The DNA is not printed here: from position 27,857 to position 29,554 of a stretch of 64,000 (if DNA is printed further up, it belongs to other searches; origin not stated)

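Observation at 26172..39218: Bacterial Fwd-like plus multi-HdrA/MvhD/polyferredoxin supercluster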

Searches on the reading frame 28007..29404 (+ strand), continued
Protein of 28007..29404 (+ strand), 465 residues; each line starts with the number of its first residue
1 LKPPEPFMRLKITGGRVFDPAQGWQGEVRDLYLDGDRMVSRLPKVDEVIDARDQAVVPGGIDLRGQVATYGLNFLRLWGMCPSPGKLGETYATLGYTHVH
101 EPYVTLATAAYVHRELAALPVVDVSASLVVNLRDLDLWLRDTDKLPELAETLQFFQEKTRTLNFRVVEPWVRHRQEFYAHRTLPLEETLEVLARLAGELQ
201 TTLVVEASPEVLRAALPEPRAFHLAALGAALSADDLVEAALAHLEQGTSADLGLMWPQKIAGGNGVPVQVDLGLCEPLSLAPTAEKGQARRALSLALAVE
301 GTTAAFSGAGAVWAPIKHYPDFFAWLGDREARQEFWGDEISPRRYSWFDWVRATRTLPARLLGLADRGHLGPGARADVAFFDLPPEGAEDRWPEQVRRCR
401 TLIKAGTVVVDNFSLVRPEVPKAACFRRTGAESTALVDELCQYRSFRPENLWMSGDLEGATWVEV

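Call 42: search_protein_representatives(alignment_id=A1)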
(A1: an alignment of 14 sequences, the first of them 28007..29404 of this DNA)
Query: 14 sequences, 457 profile positions. Proteins with E-value up to 0.001 (for the whole library): 881; up to 1e-10: 223; up to 1e-30: 63. The best 150 are listed.
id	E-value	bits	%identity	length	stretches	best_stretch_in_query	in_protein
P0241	2.7e-231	784.7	-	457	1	1-457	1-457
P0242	4.9e-185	632.2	-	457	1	1-457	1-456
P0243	6.6e-168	575.8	-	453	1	1-457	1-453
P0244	1.0e-135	469.6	-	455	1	1-441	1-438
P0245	1.6e-134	465.7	-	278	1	1-253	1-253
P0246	1.1e-115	403.6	-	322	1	3-314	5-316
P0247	5.8e-114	398.0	-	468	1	2-454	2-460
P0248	1.9e-111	389.7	-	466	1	1-452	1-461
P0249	3.1e-102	359.3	-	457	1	2-453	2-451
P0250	1.0e-90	321.3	-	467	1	1-447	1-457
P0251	1.2e-90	321.1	-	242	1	215-457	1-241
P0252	1.8e-85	304.0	-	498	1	2-448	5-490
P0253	1.9e-85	303.9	-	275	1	122-334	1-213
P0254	7.1e-83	295.5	-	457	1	2-422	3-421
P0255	5.7e-78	279.3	-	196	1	1-154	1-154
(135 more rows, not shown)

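Call 45: find_homologous_proteins(query=P0247, max_evalue=1e-10)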
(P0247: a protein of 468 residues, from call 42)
Query P0247 (468 aa): 165 proteins with E <= 1e-10 among 8000 candidates; the best 120 are listed.
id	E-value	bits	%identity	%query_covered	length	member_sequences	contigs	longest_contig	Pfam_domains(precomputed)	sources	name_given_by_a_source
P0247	0.0e+0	1072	100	100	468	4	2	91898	PF07969.18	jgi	-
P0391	2.3e-244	829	78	99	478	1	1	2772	PF07969.18,PF01979.27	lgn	-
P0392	8.0e-234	795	75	100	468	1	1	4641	PF07969.18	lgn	-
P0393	2.6e-211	720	70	99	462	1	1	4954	PF07969.18,PF01979.27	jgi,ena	-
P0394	1.1e-161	557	68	79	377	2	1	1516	PF07969.18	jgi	jgi:formylmethanofuran dehydrogenase subunit A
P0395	1.6e-115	405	43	99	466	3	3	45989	PF07969.18,PF01979.27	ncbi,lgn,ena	-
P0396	3.5e-114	400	42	99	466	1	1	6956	PF07969.18,PF01979.27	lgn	-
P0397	2.4e-111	391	41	99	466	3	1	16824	PF07969.18,PF01979.27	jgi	jgi:formylmethanofuran dehydrogenase subunit A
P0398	1.6e-110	388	41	99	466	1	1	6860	PF07969.18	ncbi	ncbi:MAG: amidohydrolase family protein [Pseudomonadota bacterium]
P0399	4.9e-109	383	41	99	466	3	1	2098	PF07969.18,PF01979.27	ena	-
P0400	5.7e-108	380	41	99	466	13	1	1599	PF07969.18,PF01979.27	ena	-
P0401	9.6e-108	379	41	99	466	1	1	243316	PF07969.18,PF01979.27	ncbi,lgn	ncbi:MAG: amidohydrolase family protein [Pseudomonadota bacterium]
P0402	1.4e-106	375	41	99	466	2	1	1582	PF07969.18,PF01979.27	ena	-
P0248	4.9e-105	370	40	99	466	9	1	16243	PF07969.18,PF01979.27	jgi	-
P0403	1.1e-103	366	40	99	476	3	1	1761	PF07969.18,PF01979.27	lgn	-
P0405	1.5e-92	329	40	97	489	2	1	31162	PF07969.18,PF01979.27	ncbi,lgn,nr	ncbi:formylmethanofuran dehydrogenase subunit A [Methanophagales archaeon]|nr:formylmethanofuran deh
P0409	2.5e-90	322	39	97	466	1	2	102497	PF07969.18,PF01979.27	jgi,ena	-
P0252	1.6e-76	276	37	99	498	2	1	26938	PF07969.18,PF01979.27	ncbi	-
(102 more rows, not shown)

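Call 46: find_encoding_contigs(protein=P0247, flank=10000, max_places=1)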
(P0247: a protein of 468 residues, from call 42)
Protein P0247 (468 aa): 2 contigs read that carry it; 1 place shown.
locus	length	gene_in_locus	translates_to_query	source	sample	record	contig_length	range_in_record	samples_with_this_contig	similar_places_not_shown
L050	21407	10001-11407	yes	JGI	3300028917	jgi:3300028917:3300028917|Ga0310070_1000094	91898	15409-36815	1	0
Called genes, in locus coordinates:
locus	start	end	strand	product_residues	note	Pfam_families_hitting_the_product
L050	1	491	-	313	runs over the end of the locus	PF03480:DctP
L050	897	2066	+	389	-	PF22025:ThiI_fer, PF02926:THUMP, PF02568:ThiI, PF06508:QueC (faint)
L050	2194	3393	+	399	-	PF01590:GAF, PF13185:GAF_2, PF13492:GAF_3, PF01590:GAF, PF13185:GAF_2, PF13492:GAF_3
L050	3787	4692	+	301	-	PF12838:Fer4_7 (faint), PF13484:Fer4_16 (faint), PF00037:Fer4 (faint), PF12837:Fer4_6 (faint), PF14697:Fer4_21, PF13187:Fer4_9 (faint), PF13237:Fer4_10 (weak), PF25160:LdpA_Fe-S-bd (weak)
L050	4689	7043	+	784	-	PF00890:FAD_binding_2 (weak), PF01266:DAO (weak), PF12831:FAD_oxidored, PF13187:Fer4_9, PF12838:Fer4_7, PF13187:Fer4_9, PF14697:Fer4_21, PF02662:FlpD, +11 more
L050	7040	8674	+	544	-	PF00890:FAD_binding_2 (faint), PF01266:DAO (faint), PF07992:Pyr_redox_2 (faint), PF12831:FAD_oxidored (weak), PF13450:NAD_binding_8 (faint), PF12797:Fer4_2 (faint), PF00037:Fer4 (weak), PF13237:Fer4_10 (weak), +5 more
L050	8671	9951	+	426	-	PF00384:Molybdopterin (weak), PF00205:TPP_enzyme_M (faint)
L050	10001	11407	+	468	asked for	PF07969:Amidohydro_3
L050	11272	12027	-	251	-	-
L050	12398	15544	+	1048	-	PF05567:T4P_PilY1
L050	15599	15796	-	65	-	-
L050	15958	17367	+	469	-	PF01966:HD, PF19276:HD_assoc_2 (weak)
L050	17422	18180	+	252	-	PF12895:ANAPC3 (weak), PF13432:TPR_16, PF23914:TPR_CcmH_CycH (weak), PF00515:TPR_1, PF07719:TPR_2, PF13424:TPR_12, PF13414:TPR_11, PF14559:TPR_19, +12 more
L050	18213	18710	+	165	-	PF02915:Rubrerythrin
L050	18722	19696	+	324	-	PF00025:Arf (weak), PF02421:FeoB_N, PF09439:SRPRB (weak), PF01926:MMR_HSR1, PF02824:TGS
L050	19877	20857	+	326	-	PF00072:Response_reg, PF00990:GGDEF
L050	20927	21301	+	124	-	-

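Call 47: find_encoding_contigs(protein=P0405, flank=10000, max_places=1)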
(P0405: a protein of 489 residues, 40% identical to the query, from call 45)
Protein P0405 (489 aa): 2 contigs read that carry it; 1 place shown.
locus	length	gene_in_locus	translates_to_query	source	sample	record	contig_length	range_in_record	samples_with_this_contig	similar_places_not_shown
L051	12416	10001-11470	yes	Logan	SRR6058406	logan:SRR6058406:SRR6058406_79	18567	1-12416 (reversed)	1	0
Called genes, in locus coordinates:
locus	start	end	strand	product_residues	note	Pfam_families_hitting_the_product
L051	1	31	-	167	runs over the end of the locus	PF00085:Thioredoxin (weak), PF13899:Thioredoxin_7, PF13098:Thioredoxin_2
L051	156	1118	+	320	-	PF02649:GCHY-1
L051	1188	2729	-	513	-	PF26548:DUF8179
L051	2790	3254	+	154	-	PF00692:dUTPase, PF22769:DCD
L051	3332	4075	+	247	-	PF02511:Thy1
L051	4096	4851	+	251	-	PF09754:PAC2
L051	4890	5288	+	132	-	PF00011:HSP20, PF17886:ArsA_HSP20 (weak)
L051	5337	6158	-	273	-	PF02749:QRPTase_N, PF01729:QRPTase_C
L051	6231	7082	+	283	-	PF03447:NAD_binding_3, PF01958:Asp_DH_C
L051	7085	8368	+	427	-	-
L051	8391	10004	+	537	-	PF03483:B3_4 (weak), PF03484:B5, PF17759:tRNA_synthFbeta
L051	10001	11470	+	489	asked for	PF07969:Amidohydro_3, PF01979:Amidohydro_1 (weak), PF07969:Amidohydro_3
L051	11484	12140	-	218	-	-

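Call 48: find_encoding_contigs(protein=P0401, flank=10000, max_places=1)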
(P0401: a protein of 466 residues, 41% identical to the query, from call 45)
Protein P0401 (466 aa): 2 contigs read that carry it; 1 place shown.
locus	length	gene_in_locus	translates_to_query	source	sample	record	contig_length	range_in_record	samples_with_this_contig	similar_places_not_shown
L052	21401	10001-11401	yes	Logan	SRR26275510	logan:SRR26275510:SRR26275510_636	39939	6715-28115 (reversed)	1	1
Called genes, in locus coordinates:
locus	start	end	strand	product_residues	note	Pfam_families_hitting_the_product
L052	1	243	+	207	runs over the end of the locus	-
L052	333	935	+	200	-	PF03803:Scramblase, PF04525:LOR (faint)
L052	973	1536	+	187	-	PF04366:Ysc84 (faint)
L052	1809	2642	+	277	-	PF13484:Fer4_16 (faint), PF00037:Fer4 (faint), PF12838:Fer4_7, PF13187:Fer4_9 (weak), PF14697:Fer4_21, PF13237:Fer4_10 (weak), PF13187:Fer4_9 (weak), PF25160:LdpA_Fe-S-bd (weak), +1 more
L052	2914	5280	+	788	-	PF00890:FAD_binding_2 (weak), PF03486:HI0933_like (weak), PF12831:FAD_oxidored, PF13187:Fer4_9, PF00037:Fer4, PF13187:Fer4_9, PF14697:Fer4_21, PF02662:FlpD, +15 more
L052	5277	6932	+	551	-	PF01946:Thi4 (weak), PF00890:FAD_binding_2 (weak), PF07992:Pyr_redox_2 (weak), PF12831:FAD_oxidored, PF12797:Fer4_2 (faint), PF14697:Fer4_21 (faint), PF00037:Fer4 (weak), PF00037:Fer4 (weak), +5 more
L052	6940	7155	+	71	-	PF18993:Rv0078B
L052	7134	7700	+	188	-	-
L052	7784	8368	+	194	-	PF04060:FeS, PF00037:Fer4 (weak), PF12797:Fer4_2 (weak), PF12837:Fer4_6 (weak), PF13237:Fer4_10 (weak), PF12838:Fer4_7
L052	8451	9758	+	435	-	PF00384:Molybdopterin (weak)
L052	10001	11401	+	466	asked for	PF01979:Amidohydro_1 (faint), PF07969:Amidohydro_3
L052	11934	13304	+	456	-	PF18073:Zn_ribbon_LapB, PF03796:DnaB_C (weak), PF06745:ATPase, PF13481:AAA_25, PF23442:DUF7125 (weak), PF00004:AAA (weak), PF13401:AAA_22 (weak), PF06745:ATPase, +1 more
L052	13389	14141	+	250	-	PF00005:ABC_tran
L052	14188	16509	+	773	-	PF12704:MacB_PCD (faint), PF02687:FtsX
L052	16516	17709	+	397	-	PF00364:Biotin_lipoyl (faint), PF25876:HH_MFP_RND (weak), PF25967:RND-MFP_C, PF25975:CzcB_C (weak), PF25989:YknX_C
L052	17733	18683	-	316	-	PF00781:DAGK_cat, PF19279:YegS_C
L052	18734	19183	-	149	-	PF13279:4HBT_2, PF03061:4HBT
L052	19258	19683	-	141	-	PF10861:DUF2784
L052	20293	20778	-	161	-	PF00254:FKBP_C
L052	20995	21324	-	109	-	PF12675:DUF3795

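Call 54: find_encoding_contigs(protein=P0409, flank=10000, max_places=1)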
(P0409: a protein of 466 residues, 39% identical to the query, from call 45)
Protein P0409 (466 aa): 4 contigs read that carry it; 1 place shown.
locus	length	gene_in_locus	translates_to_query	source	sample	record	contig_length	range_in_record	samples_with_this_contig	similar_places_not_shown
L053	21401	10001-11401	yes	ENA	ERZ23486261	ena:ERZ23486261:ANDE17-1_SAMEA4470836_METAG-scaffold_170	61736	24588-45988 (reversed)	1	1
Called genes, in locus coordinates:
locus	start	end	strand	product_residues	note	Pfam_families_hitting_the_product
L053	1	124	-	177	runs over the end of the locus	PF00085:Thioredoxin (faint), PF13098:Thioredoxin_2, PF13899:Thioredoxin_7 (weak)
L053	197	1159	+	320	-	PF02649:GCHY-1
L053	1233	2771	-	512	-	PF26548:DUF8179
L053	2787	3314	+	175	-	PF00692:dUTPase, PF22769:DCD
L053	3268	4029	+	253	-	PF02511:Thy1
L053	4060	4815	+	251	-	PF09754:PAC2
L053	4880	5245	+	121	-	PF00011:HSP20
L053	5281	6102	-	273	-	PF02749:QRPTase_N, PF01729:QRPTase_C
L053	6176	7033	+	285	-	PF03447:NAD_binding_3, PF01958:Asp_DH_C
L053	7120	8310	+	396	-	-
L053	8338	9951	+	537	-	PF03483:B3_4, PF03484:B5, PF17759:tRNA_synthFbeta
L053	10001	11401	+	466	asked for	PF07969:Amidohydro_3 (weak), PF01979:Amidohydro_1 (faint), PF07969:Amidohydro_3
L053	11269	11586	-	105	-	-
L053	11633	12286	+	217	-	PF00753:Lactamase_B, PF23023:Anti-Pycsar_Apyc1 (faint), PF19583:ODP, PF12706:Lactamase_B_2 (weak)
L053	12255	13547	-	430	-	PF00368:HMG-CoA_red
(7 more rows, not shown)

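Call 76: find_encoding_contigs(protein=P0395, flank=10000, max_places=1)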
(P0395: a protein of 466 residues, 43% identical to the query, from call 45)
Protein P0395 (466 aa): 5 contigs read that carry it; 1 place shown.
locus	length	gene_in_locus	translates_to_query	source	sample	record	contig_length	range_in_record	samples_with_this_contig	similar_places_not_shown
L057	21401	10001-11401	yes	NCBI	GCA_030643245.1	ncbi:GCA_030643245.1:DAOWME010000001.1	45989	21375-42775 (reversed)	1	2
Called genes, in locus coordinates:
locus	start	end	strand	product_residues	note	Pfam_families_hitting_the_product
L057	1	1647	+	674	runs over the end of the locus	PF22745:Nlig-Ia, PF01653:DNA_ligase_aden, PF03120:OB_DNA_ligase, PF03119:DNA_ligase_ZBD, PF14520:HHH_5 (faint), PF12826:HHH_2, PF00533:BRCT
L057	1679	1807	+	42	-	-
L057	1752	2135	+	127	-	-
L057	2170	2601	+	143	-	PF01980:TrmO_N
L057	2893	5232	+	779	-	PF12831:FAD_oxidored (weak), PF13450:NAD_binding_8 (weak), PF13183:Fer4_8 (weak), PF13187:Fer4_9, PF12838:Fer4_7, PF13187:Fer4_9, PF14697:Fer4_21, PF02662:FlpD, +14 more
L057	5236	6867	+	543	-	PF00070:Pyr_redox (faint), PF07992:Pyr_redox_2 (weak), PF12831:FAD_oxidored, PF12797:Fer4_2 (faint), PF13187:Fer4_9 (faint), PF12838:Fer4_7 (faint), PF12837:Fer4_6 (faint), PF00037:Fer4 (weak), +5 more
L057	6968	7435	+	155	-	PF00037:Fer4 (faint), PF04060:FeS, PF12797:Fer4_2 (faint), PF13237:Fer4_10 (weak), PF12838:Fer4_7 (weak)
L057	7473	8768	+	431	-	PF00384:Molybdopterin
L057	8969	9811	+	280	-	-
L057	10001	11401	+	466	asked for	PF01979:Amidohydro_1 (faint), PF07969:Amidohydro_3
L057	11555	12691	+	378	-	PF13167:GTP-bdg_N, PF16360:GTP-bdg_M, PF00009:GTP_EFTU (faint), PF01926:MMR_HSR1, PF02421:FeoB_N (weak), PF19275:HflX_C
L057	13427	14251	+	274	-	PF02169:LPP20 (weak)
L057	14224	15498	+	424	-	PF07719:TPR_2 (faint), PF00515:TPR_1 (faint), PF13414:TPR_11 (faint), PF13431:TPR_17 (faint), PF13432:TPR_16 (faint), PF14559:TPR_19 (faint), PF21033:RMD1-3 (faint)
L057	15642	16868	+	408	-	PF16548:FlgT_N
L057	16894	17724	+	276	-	PF05643:GNA1162-like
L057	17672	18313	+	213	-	PF05643:GNA1162-like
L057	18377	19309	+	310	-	PF03783:CsgG, PF13036:LpoB (weak)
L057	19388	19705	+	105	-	PF08308:PEGA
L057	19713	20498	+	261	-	PF04773:FecR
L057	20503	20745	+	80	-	-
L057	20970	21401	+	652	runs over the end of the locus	PF25833:Fn3_SaeA_3rd (faint), PF16656:Pur_ac_phosph_N (faint), PF25788:Ig_Rha78A_N (faint), PF00041:fn3 (weak)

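Call 77: find_encoding_contigs(protein=P0252, flank=10000, max_places=1)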
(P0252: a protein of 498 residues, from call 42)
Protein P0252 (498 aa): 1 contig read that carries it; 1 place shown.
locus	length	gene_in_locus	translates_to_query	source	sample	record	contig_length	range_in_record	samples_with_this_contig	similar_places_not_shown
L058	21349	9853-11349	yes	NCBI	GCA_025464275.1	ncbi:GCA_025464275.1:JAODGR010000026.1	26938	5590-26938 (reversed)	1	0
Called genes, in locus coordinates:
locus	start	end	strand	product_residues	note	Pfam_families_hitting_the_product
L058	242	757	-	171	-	-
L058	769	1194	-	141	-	-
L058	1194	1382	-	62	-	-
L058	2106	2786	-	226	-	-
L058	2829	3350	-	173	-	-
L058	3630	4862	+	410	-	PF01960:ArgJ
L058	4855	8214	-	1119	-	PF03833:PolC_DP2_N, PF24844:PolC_DP2_central, PF24846:PolC_DP2_cat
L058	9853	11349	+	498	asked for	PF07969:Amidohydro_3, PF01979:Amidohydro_1 (faint), PF07969:Amidohydro_3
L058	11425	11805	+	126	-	-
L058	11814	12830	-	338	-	PF00752:XPG_N, PF00867:XPG_I, PF01367:5_3_exonuc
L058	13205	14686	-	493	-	PF03598:CdhC, PF19436:ACS_CODH_B_C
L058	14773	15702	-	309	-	PF02729:OTCace_N, PF00185:OTCace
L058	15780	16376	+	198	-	PF00596:Aldolase_II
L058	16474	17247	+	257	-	PF00705:PCNA_N, PF02747:PCNA_C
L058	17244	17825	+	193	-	PF01725:Ham1p_like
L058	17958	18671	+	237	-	PF01865:PhoU_div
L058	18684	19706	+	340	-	PF01384:PHO4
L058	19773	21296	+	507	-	PF01837:HcyBio, PF00571:CBS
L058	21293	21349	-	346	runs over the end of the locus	PF03706:LPG_synthase_TM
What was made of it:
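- Tried and rejected: An archaeal locus with a 498-aa relative (L058) is also stand-alone (call 77).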

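Call 80: predict_structure(alignment_id=A1)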
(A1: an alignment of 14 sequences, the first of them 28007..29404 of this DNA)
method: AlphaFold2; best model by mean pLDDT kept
length: 465 residues; sequences in the alignment: 14
mean_pLDDT: 65.8   pTM: 0.73
mean pLDDT of the five models: 65.8, 63.5, 61.6, 49.2, 46.2
residues with pLDDT >= 90: 42; 70-90: 187; 50-70: 100; < 50: 136
segments of 3 or more residues with pLDDT < 50: 1-4, 61-66, 73-80, 169-180, 254-284, 303-329, 334-337, 343-346, 350-357, 427-431, 443-465
pLDDT, mean of each block of 10 residues (from residue 1): 59 85 73 91 92 83 50 44 69 78 71 76 80 68 81 79 71 39 79 89 83 89 78 85 82 47 36 37 56 66 42 37 42 50 51 49 69 88 69 63 90 86 57 60 42 34 27
secondary structure, 60 per line:
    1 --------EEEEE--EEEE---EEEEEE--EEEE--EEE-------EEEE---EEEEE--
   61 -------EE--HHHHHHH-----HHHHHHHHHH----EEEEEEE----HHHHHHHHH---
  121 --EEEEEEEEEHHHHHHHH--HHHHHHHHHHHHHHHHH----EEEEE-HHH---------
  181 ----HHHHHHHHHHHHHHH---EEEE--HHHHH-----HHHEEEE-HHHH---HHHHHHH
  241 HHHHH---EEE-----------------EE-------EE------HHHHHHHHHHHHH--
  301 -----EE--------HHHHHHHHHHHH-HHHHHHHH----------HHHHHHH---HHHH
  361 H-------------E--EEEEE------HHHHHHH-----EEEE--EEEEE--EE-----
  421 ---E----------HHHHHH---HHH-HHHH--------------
elements in order: E9-13 E16-19 E23-28 E31-34 E37-39 E47-50 E54-58 H72-78 H84-93 E98-104 H109-117 E123-131 H132-139 H142-158 E163-167 H185-199 E203-206 H209-213 E222-225 H227-230 H234-245 E249-251 H286-298 H316-327 H329-336 H347-353 H357-361 E378-382 H389-395 E401-404 E407-411 H435-440 H448-451

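Call 84: fold_search(model_id=the predicted structure, library=pdb)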
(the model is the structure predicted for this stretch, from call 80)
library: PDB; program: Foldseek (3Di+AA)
matches with E <= 10: 1339; with E <= 0.001: 197
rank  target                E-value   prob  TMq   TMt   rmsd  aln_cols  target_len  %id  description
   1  8rja_A                6.8e-22  1.00  0.70  0.59   6.3       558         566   20  Crystal structure of the F420-reducing formylmethanofuran dehydrogenase complex from the ethanotroph Candidatus Ethano (released 2024-10-02)
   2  6s6y_E                7.6e-22  1.00  0.73  0.64   6.1       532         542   20  X-ray crystal structure of the formyltransferase/hydrolase complex (FhcABCD) from Methylorubrum extorquens in complex  (released 2019-12-04)
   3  6s6y_M                1.4e-21  1.00  0.73  0.63   6.0       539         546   20  X-ray crystal structure of the formyltransferase/hydrolase complex (FhcABCD) from Methylorubrum extorquens in complex  (released 2019-12-04)
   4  5t5i_A                2.0e-21  1.00  0.69  0.58   6.2       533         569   19  TUNGSTEN-CONTAINING FORMYLMETHANOFURAN DEHYDROGENASE FROM METHANOTHERMOBACTER WOLFEII, ORTHORHOMBIC FORM AT 1.9 A (released 2016-10-19)
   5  6s6y_A                3.9e-21  1.00  0.70  0.60   6.8       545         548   21  X-ray crystal structure of the formyltransferase/hydrolase complex (FhcABCD) from Methylorubrum extorquens in complex  (released 2019-12-04)
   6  6s6y_I                7.4e-21  1.00  0.71  0.62   6.5       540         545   21  X-ray crystal structure of the formyltransferase/hydrolase complex (FhcABCD) from Methylorubrum extorquens in complex  (released 2019-12-04)
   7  5t61_G                1.4e-20  1.00  0.76  0.64   5.3       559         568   19  TUNGSTEN-CONTAINING FORMYLMETHANOFURAN DEHYDROGENASE FROM METHANOTHERMOBACTER WOLFEII, TRICLINIC FORM AT 2.55 A (released 2016-10-19)
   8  7bkb_G                8.6e-20  1.00  0.74  0.61   6.1       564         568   18  Formate dehydrogenase - heterodisulfide reductase - formylmethanofuran dehydrogenase complex from Methanospirillum hun (released 2021-09-29)
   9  3feq_C                1.6e-14  1.00  0.52  0.58   7.2       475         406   16  Crystal structure of uncharacterized protein eah89906 (released 2008-12-16)
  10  3feq_A                1.7e-14  1.00  0.53  0.60   6.8       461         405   17  Crystal structure of uncharacterized protein eah89906 (released 2008-12-16)
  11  3feq_K                2.9e-14  1.00  0.52  0.58   6.8       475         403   15  Crystal structure of uncharacterized protein eah89906 (released 2008-12-16)
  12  3feq_J                5.5e-14  1.00  0.54  0.61   6.7       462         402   16  Crystal structure of uncharacterized protein eah89906 (released 2008-12-16)
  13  3n2c_A                1.3e-13  1.00  0.54  0.60   6.7       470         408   16  Crystal structure of prolidase eah89906 complexed with n-methylphosphonate-l-proline (released 2010-06-02)
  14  3feq_L                2.5e-13  1.00  0.51  0.57   7.2       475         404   16  Crystal structure of uncharacterized protein eah89906 (released 2008-12-16)
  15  5hmf_B                4.0e-13  1.00  0.48  0.49   8.3       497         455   16  Crystal structure of triazine hydrolase variant (P214T/Y215H/E241Q) (released 2016-11-02)
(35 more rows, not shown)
